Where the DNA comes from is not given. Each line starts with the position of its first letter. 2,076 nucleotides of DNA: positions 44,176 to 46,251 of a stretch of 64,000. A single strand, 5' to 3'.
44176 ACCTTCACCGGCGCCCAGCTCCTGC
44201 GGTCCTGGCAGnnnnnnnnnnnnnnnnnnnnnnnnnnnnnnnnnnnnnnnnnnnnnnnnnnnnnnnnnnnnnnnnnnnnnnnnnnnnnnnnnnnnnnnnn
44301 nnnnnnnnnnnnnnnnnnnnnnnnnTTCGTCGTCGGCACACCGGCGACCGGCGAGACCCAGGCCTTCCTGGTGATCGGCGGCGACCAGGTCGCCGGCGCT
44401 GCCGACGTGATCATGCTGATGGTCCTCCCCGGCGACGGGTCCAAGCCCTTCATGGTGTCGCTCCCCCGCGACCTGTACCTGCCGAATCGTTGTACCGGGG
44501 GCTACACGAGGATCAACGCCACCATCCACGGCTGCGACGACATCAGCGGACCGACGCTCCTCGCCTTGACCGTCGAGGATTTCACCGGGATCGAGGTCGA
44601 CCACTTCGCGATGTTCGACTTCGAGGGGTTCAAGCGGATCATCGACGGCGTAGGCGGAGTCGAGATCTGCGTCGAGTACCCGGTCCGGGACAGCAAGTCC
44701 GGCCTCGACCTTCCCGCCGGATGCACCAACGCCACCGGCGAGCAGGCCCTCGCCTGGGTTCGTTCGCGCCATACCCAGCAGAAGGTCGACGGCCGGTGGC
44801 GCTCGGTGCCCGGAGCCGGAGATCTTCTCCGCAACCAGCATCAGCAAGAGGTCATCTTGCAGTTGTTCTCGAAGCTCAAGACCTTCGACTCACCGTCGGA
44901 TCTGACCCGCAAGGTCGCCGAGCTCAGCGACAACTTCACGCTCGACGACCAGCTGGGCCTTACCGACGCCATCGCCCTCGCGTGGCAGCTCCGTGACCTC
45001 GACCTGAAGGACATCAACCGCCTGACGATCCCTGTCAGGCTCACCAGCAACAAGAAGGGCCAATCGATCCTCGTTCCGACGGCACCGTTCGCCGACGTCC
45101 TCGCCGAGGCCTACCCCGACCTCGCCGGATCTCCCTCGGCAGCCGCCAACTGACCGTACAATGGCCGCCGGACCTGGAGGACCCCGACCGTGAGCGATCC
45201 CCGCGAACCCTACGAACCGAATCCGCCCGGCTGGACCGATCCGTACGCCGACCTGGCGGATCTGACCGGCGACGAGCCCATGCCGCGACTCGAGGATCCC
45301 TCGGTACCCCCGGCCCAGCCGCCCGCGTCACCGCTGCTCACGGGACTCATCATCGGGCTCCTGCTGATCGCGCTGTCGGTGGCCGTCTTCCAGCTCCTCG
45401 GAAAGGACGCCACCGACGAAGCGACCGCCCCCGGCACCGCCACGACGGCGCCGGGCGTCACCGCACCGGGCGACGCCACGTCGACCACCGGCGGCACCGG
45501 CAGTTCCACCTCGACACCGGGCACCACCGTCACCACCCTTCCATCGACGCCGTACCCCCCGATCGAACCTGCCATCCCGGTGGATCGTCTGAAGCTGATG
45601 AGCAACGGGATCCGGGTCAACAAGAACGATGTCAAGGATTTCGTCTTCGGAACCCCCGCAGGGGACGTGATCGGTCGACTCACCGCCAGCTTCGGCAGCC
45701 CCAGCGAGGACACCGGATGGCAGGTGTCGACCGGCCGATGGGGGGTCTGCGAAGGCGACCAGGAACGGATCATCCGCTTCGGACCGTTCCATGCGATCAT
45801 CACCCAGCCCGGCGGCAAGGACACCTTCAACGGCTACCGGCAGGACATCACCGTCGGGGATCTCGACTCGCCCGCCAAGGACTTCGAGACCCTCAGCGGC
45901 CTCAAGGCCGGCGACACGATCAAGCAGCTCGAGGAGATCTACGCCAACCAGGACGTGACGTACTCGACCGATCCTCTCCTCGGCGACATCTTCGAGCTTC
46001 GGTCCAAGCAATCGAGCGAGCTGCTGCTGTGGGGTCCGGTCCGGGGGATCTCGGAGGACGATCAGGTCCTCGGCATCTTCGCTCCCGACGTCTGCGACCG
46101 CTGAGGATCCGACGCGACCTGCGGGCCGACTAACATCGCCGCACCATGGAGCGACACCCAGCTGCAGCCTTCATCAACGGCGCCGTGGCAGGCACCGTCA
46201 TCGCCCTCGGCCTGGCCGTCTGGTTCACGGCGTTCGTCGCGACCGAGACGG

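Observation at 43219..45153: Single polypeptide fusing a CpsC/CpsD-like BY-kinase module with a dead Walker A to an extracellular LCP (LytR-CpsA-Psr) domain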

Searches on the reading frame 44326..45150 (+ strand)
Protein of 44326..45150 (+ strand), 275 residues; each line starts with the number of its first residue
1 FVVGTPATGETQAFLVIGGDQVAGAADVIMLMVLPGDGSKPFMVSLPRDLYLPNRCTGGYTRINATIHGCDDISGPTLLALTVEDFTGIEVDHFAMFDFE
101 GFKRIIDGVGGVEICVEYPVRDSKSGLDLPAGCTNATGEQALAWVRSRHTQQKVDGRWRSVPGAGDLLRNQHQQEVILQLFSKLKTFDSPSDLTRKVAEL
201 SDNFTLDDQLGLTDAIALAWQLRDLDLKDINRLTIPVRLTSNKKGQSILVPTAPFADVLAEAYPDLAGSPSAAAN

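Call 20: search_solved_structures(query=window:44326-45150:+, max_evalue=0.01, show_alignments=2)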
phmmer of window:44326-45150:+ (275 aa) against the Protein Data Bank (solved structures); distinct sequences matched with E-value up to 0.01: 17.
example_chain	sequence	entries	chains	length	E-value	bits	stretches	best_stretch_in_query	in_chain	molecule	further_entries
5v8c_A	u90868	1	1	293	4.4e-19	72.1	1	22-260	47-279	Transcriptional regulator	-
3nxh_A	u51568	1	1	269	1.4e-13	54.1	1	24-235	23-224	transcriptional regulator yvhJ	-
6uf3_A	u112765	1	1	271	1.4e-13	54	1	24-235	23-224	Polyisoprenyl-teichoic acid--peptidoglycan teichoic acid transferase TagV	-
2xxp_A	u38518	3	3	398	2.7e-12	49.8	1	23-237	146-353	CPS2A | CPS2A, Integral membrane regulatory protein Wzg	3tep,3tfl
4de8_A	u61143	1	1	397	1.9e-11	47.1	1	23-237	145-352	Cps2A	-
2xxq_A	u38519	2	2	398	1.9e-11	47.1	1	23-237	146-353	CPS2A | Cps2A, Integral membrane regulatory protein Wzg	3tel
3nro_A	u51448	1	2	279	2.3e-11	46.8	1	22-221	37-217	Lmo1026 protein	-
3qfi_A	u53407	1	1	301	2.7e-11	46.5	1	23-215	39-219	Transcriptional regulator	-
3owq_A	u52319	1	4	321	6.5e-11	45.3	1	21-221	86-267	Lin1025 protein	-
6uex_A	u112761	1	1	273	1.6e-10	44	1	13-160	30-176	Regulatory protein MsrR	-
9cy9_A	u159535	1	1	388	1.6e-10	44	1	24-208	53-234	Biofilm regulatory protein A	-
8qty_A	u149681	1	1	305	3.8e-10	42.8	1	21-209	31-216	Biofilm regulatory protein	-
3okz_A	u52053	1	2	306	4.2e-10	42.6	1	23-207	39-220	Putative uncharacterized protein gbs0355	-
6uf6_A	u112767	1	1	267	7.8e-10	41.8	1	21-155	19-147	Polyisoprenyl-teichoic acid--peptidoglycan teichoic acid transferase TagU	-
3mej_A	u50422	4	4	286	1.5e-09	40.8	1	31-215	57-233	transcriptional regulator ywtF | Putative transcriptional regulator ywtF | Polyisoprenyl-teichoic acid--peptidoglycan teichoic acid transferase TagT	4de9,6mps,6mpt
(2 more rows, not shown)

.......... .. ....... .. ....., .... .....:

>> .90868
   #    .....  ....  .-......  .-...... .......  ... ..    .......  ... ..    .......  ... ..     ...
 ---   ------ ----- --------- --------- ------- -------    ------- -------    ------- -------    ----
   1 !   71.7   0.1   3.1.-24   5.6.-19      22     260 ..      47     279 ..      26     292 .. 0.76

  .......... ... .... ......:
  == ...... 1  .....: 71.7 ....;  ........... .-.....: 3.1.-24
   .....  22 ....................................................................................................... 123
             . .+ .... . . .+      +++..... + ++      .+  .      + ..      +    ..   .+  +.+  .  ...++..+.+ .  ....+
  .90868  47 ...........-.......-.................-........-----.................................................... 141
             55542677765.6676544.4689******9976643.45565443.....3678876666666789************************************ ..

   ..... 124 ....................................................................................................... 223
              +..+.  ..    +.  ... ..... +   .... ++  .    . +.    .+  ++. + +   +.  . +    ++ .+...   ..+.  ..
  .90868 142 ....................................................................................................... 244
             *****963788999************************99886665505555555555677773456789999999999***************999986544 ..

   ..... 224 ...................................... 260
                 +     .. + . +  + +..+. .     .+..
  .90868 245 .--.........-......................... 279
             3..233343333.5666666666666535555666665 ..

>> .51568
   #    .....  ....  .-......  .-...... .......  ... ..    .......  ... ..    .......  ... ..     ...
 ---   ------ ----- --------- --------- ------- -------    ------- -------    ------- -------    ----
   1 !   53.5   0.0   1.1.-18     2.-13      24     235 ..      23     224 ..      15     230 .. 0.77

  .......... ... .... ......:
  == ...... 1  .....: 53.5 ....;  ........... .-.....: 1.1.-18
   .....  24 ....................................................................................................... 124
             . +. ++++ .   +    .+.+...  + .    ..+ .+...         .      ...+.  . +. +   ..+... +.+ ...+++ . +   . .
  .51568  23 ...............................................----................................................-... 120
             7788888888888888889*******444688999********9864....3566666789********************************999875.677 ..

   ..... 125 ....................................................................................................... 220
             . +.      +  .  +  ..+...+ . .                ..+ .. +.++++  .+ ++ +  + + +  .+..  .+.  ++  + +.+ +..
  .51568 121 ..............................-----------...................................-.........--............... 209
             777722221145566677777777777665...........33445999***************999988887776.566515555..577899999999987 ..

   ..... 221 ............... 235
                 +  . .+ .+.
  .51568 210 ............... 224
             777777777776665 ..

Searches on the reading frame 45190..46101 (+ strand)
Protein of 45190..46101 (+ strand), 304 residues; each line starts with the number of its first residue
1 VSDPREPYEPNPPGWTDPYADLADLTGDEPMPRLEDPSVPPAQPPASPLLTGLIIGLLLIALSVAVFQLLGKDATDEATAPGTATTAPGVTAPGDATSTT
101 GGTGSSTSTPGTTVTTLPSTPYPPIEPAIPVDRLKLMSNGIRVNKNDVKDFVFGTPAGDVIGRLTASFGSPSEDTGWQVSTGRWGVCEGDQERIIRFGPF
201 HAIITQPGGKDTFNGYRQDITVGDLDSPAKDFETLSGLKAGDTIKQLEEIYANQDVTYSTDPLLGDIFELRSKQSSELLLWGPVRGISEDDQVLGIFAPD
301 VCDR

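Call 13: search_protein_families(library=pfam, proteins=[window:45190-46101:+], max_evalue=0.001)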
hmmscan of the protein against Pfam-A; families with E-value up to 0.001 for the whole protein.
window:45190-46101:+ (304 aa): 0 families

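Call 45: find_homologous_proteins(query=window:45190-46101:+, max_evalue=0.001)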
Query window:45190-46101:+ (304 aa): 296 proteins with E <= 0.001 among 5733 candidates; the best 120 are listed.
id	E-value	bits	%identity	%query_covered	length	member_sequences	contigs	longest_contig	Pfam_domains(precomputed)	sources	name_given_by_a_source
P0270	1.1e-199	680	100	100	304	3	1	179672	-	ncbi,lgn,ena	-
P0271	6.4e-143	494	73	100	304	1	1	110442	-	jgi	-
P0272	8.0e-126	438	64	100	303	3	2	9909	-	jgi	-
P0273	9.5e-121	421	63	99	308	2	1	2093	-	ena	-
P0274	1.6e-118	414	63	99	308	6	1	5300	-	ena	-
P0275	2.3e-118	413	63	99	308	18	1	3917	-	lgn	-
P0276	7.2e-118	411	61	100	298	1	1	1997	-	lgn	-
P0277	1.8e-117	410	61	100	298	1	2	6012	-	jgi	-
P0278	3.6e-117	409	61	100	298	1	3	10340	-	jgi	jgi:hypothetical protein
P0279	1.6e-116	407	61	100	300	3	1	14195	-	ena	-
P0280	3.1e-116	406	62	100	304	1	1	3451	-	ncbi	-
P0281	3.0e-114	399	62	100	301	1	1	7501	-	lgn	-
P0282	1.1e-113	398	58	100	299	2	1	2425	PF21827.2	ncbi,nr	ncbi:MAG: hypothetical protein EHM57_02775 [Actinobacteria bacterium]|nr:MAG: hypothetical protein E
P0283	1.5e-113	397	60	100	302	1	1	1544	-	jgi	jgi:hypothetical protein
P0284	1.5e-112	394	60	100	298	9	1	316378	-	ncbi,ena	-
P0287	2.2e-112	393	59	100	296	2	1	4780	PF21827.2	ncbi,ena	-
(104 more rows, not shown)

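Call 47: search_protein_families(library=pfam, proteins=[window:45190-46101:+, P0282, P0287], max_evalue=10)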
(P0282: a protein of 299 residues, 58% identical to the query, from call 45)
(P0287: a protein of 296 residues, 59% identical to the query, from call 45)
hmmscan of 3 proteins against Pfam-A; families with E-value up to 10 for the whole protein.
window:45190-46101:+ (304 aa): 1 family
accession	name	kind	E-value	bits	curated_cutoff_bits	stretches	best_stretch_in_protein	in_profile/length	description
PF21827.1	New_glue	-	0.05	13.8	31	1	58-117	7-62/94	New glue protein family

P0282 (299 aa): 3 families
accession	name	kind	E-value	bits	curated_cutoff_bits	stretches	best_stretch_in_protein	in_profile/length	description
PF21827.1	New_glue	-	2.3e-06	27.7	31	1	61-112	5-64/94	New glue protein family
PF11837.13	INV_N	-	0.047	14.7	27.8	1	31-103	4-77/109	Beta-fructofuranosidase, N-terminal domain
PF06933.16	SSP160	-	7.3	5.1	25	1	73-107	676-710/758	Special lobe-specific silk protein SSP160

P0287 (296 aa): 5 families
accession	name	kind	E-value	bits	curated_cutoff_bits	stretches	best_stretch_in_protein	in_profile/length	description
PF21827.1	New_glue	-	1.2e-05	25.4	31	1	58-111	8-64/94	New glue protein family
PF05035.17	DGOK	-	0.077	12.4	25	1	219-261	213-255/281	2-keto-3-deoxy-galactonokinase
PF06933.16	SSP160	-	1.2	7.8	25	1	65-114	663-710/758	Special lobe-specific silk protein SSP160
PF05432.16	BSP_II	-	1.6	8.8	25.1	1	70-121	185-236/299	Bone sialoprotein II (BSP-II)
PF01456.22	Mucin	-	1.9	8.9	34.7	1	76-109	56-90/143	Mucin-like glycoprotein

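Call 55: predict_structure(alignment_id=A2)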
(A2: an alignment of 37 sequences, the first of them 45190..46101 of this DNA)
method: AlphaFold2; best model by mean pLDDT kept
length: 304 residues; sequences in the alignment: 37
mean_pLDDT: 82.8   pTM: 0.64
mean pLDDT of the five models: 82.8, 81.3, 80.3, 80.3, 77.7
residues with pLDDT >= 90: 189; 70-90: 40; 50-70: 35; < 50: 40
segments of 3 or more residues with pLDDT < 50: 1-3, 74-104, 108-110
pLDDT, mean of each block of 10 residues (from residue 1): 52 71 60 70 73 93 88 44 37 38 45 75 96 97 96 98 97 96 94 97 95 98 93 97 98 98 96 97 98 98 82
secondary structure, 60 per line:
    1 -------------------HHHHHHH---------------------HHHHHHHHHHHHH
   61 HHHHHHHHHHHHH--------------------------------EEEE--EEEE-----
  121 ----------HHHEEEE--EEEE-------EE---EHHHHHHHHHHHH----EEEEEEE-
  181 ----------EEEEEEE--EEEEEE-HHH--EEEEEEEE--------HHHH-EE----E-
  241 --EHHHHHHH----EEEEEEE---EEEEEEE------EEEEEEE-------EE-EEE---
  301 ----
elements in order: H20-26 H48-73 E106-109 E112-115 E134-137 E140-143 H157-168 E173-179 E191-197 E200-205 E212-219 H228-231 H244-250 E255-261 E265-271 E278-284 E295-297

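Call 57: fold_search(model_id=the predicted structure, library=pdb)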
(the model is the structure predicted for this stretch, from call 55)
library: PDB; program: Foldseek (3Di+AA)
matches with E <= 10: 479; with E <= 0.001: 0
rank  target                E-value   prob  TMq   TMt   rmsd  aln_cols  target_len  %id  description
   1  4ifa                  7.2e-02  0.82  0.25  0.25   9.1       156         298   10  1.5 Angstrom resolution crystal structure of an extracellular protein containing a SCP domain from Bacillus anthracis st (released 2012-12-26)
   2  3ica_A                8.5e-02  0.44  0.16  0.22  15.1       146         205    6  The crystal structure of the beta subunit of a phenylalanyl-tRNA synthetase from Porphyromonas gingivalis W83 (released 2009-07-28)
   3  6h0f_J                1.9e-01  0.33  0.13  0.06  14.6       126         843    8  Structure of DDB1-CRBN-pomalidomide complex bound to IKZF1(ZF2) (released 2018-11-07)
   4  5vba_A                2.0e-01  0.10  0.11  0.09  11.1       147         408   15  Structure of EspG1 chaperone from the type VII (ESX-1) secretion system determined with the assistance of N-terminal T (released 2017-07-05)
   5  3ica_B                2.6e-01  0.23  0.16  0.21  13.6       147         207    7  The crystal structure of the beta subunit of a phenylalanyl-tRNA synthetase from Porphyromonas gingivalis W83 (released 2009-07-28)
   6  8ov6_A                2.6e-01  0.16  0.12  0.06  14.7       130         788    9  Ternary structure of intramolecular bivalent glue degrader IBG1 bound to BRD4 and DCAF16:DDB1deltaBPB (released 2023-05-17)
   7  9j9w_A                3.0e-01  0.28  0.22  0.37   9.3       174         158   12  A broad-spectrum anti-fungal effector dictates bacterial-fungal interkingdom interactions (released 2025-10-22)
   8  6q0v_A                4.2e-01  0.14  0.12  0.06  14.9       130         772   10  Structure of DDB1-DDA1-DCAF15 complex bound to tasisulam and RBM39 (released 2019-11-13)
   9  3ig2_D                4.4e-01  0.28  0.17  0.24  10.7       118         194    9  The Crystal Structure of a Putative Phenylalanyl-tRNA synthetase (PheRS) beta chain domain from Bacteroides fragilis t (released 2009-09-01)
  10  6y2p_A                4.7e-01  0.10  0.13  0.11  15.0       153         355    8  Escherichia coli RnlA-RnlB Toxin-Antitoxin System. (released 2021-04-14)
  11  6td3_D                5.0e-01  0.20  0.13  0.06  13.6       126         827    7  Structure of DDB1 bound to CR8-engaged CDK12-cyclinK (released 2020-06-17)
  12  9dwv_A                5.0e-01  0.16  0.13  0.06  14.1       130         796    8  Ternary complex of CRBN-DDB1-PPIL4 RRM domain with FPFT-2216 (released 2025-08-06)
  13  6q0r_A                5.5e-01  0.13  0.12  0.06  14.6       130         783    9  Structure of DDB1-DDA1-DCAF15 complex bound to E7820 and RBM39 (released 2019-11-13)
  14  2oj5_E                5.8e-01  0.02  0.07  0.11  16.4       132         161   11  Crystal Structure of Reovirus T3D Attachment Protein Sigma1 head domain wild-type at 1.75 A resolution (released 2007-02-13)
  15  5ic7                  6.5e-01  0.18  0.11  0.10  12.0       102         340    9  Structure of the WD domain of UTP18 (released 2016-07-06)
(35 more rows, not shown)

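Call 73: search_protein_families(library=ncbifam, proteins=[window:45190-46101:+], max_evalue=0.1)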
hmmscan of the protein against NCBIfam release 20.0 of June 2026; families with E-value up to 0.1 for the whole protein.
window:45190-46101:+ (304 aa): 0 families
